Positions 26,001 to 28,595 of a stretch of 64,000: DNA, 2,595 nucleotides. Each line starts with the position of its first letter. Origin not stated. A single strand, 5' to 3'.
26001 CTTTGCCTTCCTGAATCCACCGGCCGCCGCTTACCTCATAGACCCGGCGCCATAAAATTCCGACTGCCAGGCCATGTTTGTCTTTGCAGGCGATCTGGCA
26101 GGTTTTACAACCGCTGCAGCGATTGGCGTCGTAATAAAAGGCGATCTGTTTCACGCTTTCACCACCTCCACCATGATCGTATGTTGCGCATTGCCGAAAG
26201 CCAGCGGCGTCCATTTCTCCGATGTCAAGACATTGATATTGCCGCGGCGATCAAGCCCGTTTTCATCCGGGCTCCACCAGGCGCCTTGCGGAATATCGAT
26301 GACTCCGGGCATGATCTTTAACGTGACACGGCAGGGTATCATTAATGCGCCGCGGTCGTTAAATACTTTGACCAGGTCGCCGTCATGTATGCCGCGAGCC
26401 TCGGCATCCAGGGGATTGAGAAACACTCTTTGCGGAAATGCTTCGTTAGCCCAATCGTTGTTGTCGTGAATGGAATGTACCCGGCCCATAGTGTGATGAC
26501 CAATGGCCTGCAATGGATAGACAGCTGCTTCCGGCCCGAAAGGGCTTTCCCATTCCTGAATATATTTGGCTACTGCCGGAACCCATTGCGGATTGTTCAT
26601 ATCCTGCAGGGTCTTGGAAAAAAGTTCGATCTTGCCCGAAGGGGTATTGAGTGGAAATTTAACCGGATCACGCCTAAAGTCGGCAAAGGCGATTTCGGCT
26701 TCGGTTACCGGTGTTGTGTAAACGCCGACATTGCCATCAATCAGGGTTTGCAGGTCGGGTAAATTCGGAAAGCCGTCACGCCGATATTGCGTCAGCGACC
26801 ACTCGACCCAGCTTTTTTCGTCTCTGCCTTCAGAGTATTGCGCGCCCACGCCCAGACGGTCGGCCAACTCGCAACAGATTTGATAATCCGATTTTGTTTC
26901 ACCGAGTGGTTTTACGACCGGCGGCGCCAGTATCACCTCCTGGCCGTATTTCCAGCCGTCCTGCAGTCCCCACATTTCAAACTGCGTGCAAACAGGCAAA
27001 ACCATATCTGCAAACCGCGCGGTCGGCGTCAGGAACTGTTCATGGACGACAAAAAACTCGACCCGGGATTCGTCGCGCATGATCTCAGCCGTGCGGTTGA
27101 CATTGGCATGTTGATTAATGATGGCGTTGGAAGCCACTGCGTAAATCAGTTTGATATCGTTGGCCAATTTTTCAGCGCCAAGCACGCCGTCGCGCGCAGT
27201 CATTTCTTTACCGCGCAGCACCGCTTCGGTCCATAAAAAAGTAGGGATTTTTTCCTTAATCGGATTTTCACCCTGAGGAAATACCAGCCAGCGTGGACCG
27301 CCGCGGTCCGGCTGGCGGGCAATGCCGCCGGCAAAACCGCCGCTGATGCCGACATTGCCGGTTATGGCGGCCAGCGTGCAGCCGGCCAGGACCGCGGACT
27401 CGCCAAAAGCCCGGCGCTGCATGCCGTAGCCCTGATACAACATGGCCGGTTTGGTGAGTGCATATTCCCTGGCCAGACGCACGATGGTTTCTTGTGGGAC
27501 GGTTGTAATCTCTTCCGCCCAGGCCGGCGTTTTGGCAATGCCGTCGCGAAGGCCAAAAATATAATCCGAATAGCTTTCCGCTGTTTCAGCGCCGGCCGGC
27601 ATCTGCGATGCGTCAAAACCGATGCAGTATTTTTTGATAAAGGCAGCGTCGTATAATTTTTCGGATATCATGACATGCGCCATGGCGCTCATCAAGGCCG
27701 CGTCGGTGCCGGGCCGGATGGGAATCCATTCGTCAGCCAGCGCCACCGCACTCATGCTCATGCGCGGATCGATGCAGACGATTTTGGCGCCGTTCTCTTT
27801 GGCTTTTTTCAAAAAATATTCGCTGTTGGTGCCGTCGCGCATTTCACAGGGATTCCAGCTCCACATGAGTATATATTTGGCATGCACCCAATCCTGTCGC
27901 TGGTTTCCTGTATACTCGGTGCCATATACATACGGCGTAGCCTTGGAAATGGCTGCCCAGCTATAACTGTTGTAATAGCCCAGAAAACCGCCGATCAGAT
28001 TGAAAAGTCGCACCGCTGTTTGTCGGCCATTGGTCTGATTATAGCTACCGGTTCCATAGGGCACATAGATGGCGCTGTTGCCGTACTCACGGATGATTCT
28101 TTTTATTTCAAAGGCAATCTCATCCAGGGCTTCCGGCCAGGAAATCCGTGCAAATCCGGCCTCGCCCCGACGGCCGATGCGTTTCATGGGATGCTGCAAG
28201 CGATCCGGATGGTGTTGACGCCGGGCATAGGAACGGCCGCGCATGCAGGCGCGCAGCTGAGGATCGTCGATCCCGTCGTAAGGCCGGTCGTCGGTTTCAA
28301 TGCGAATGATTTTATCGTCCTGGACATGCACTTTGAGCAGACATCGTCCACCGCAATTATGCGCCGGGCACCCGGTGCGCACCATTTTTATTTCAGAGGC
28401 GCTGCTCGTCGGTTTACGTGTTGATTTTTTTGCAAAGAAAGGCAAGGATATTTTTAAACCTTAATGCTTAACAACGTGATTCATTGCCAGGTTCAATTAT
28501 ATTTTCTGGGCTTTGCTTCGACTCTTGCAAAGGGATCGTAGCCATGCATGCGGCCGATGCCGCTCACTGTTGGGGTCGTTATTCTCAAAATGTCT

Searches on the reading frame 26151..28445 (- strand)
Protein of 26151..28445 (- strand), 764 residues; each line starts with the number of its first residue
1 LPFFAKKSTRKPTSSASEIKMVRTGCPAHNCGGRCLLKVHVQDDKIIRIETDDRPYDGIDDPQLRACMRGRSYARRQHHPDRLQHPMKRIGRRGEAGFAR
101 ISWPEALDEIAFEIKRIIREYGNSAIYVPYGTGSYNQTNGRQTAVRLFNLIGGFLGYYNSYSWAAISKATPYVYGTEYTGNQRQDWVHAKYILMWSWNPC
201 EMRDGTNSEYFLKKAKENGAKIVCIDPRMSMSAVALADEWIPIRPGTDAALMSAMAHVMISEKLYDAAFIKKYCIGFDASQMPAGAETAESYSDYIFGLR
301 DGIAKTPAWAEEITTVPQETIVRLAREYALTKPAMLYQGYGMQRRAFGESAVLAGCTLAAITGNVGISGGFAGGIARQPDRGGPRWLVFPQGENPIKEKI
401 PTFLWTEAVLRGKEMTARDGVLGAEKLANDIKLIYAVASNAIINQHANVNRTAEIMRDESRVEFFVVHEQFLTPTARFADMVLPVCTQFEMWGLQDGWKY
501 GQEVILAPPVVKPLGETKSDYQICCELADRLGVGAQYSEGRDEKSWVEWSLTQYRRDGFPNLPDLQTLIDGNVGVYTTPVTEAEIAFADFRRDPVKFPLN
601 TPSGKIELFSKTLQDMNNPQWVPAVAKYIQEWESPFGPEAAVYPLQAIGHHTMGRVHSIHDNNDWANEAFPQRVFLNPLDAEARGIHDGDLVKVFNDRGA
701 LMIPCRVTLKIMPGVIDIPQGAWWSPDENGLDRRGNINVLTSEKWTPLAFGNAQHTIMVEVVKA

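Call 37: find_related_loci(query=window:26151-28445:-, collection=genome_contigs, flank=10000)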
Query window:26151-28445:- (764 aa) in genome_contigs; peptide patterns used: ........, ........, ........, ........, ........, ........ (x = any residue, [..] = any of these).
50 stretches matched a pattern; 38 encode a relative of the query (tblastn E <= 1e-3); 38 distinct loci.
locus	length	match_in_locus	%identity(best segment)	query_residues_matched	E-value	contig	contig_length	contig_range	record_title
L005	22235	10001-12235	76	20-764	0e+0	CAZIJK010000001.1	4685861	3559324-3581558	MAG TPA_asm: uncultured Melioribacter sp. isolate SRP302447_co3_778 genome assembly, contig: NODE_1_length_4685861_cov_7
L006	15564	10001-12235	74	20-764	0e+0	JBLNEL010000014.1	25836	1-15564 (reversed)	MAG: Bacillota bacterium isolate MAG74 PRJNA889980_bin13_renamed_13, whole genome shotgun sequence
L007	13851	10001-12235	74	20-764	0e+0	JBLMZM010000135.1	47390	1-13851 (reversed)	MAG: Ignavibacteriales bacterium isolate MAG203 PRJNA951521_bin6_renamed_138, whole genome shotgun sequence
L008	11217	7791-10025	74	20-764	0e+0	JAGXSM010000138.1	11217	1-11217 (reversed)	MAG: Melioribacter sp. isolate CROMO_A_200 c_000000564329, whole genome shotgun sequence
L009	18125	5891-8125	74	20-764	0e+0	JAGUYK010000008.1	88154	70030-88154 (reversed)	MAG: Ignavibacteriales bacterium isolate DeMMO6_3 c_000000055531, whole genome shotgun sequence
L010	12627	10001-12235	73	20-764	0e+0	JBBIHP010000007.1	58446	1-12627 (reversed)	MAG: Ignavibacteria bacterium isolate RSS170216_bin_117 NODE_232_length_58446_cov_6.075012, whole genome shotgun sequenc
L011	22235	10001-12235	73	20-764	0e+0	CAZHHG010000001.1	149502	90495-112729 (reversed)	MAG TPA_asm: uncultured Melioribacter sp. isolate SRP278314_co1_185 genome assembly, contig: NODE_94_length_149502_cov_6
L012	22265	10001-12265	71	10-764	0e+0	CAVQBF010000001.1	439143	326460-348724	MAG: uncultured Ignavibacteriales bacterium isolate MFD09964.bin.1.357 genome assembly, contig: contig_14566, whole geno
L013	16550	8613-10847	71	20-764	0e+0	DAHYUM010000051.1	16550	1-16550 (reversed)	MAG TPA_asm: bacterium isolate clean4509 NODE_51_length_16550_cov_2.183209, whole genome shotgun sequence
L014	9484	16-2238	71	21-761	0e+0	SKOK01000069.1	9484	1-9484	MAG: Bacteroidales bacterium isolate CSSed162cmA_327 CSSed16-2cmA-27889, whole genome shotgun sequence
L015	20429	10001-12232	70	21-764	0e+0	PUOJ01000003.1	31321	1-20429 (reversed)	MAG: Bacteroidales bacterium isolate B1Sed10_143R1 B1-Sed10-C1118, whole genome shotgun sequence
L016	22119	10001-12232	70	21-764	0e+0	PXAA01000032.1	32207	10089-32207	MAG: Bacteroidales bacterium isolate T3Sed10_192R1 T3-Sed10-C1858, whole genome shotgun sequence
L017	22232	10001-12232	70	21-764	0e+0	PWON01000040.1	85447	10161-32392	MAG: Bacteroidales bacterium isolate CSSed10_38 CS-Sed10-C132, whole genome shotgun sequence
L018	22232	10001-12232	70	21-764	0e+0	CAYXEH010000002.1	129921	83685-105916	MAG TPA_asm: uncultured Bacteroidales bacterium isolate SRP252850_co1_85 genome assembly, contig: NODE_72_length_129921_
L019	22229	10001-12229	70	21-763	0e+0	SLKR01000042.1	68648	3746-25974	MAG: Bacteroidales bacterium isolate CSSed165cm_279 CSSed16-5cm-234, whole genome shotgun sequence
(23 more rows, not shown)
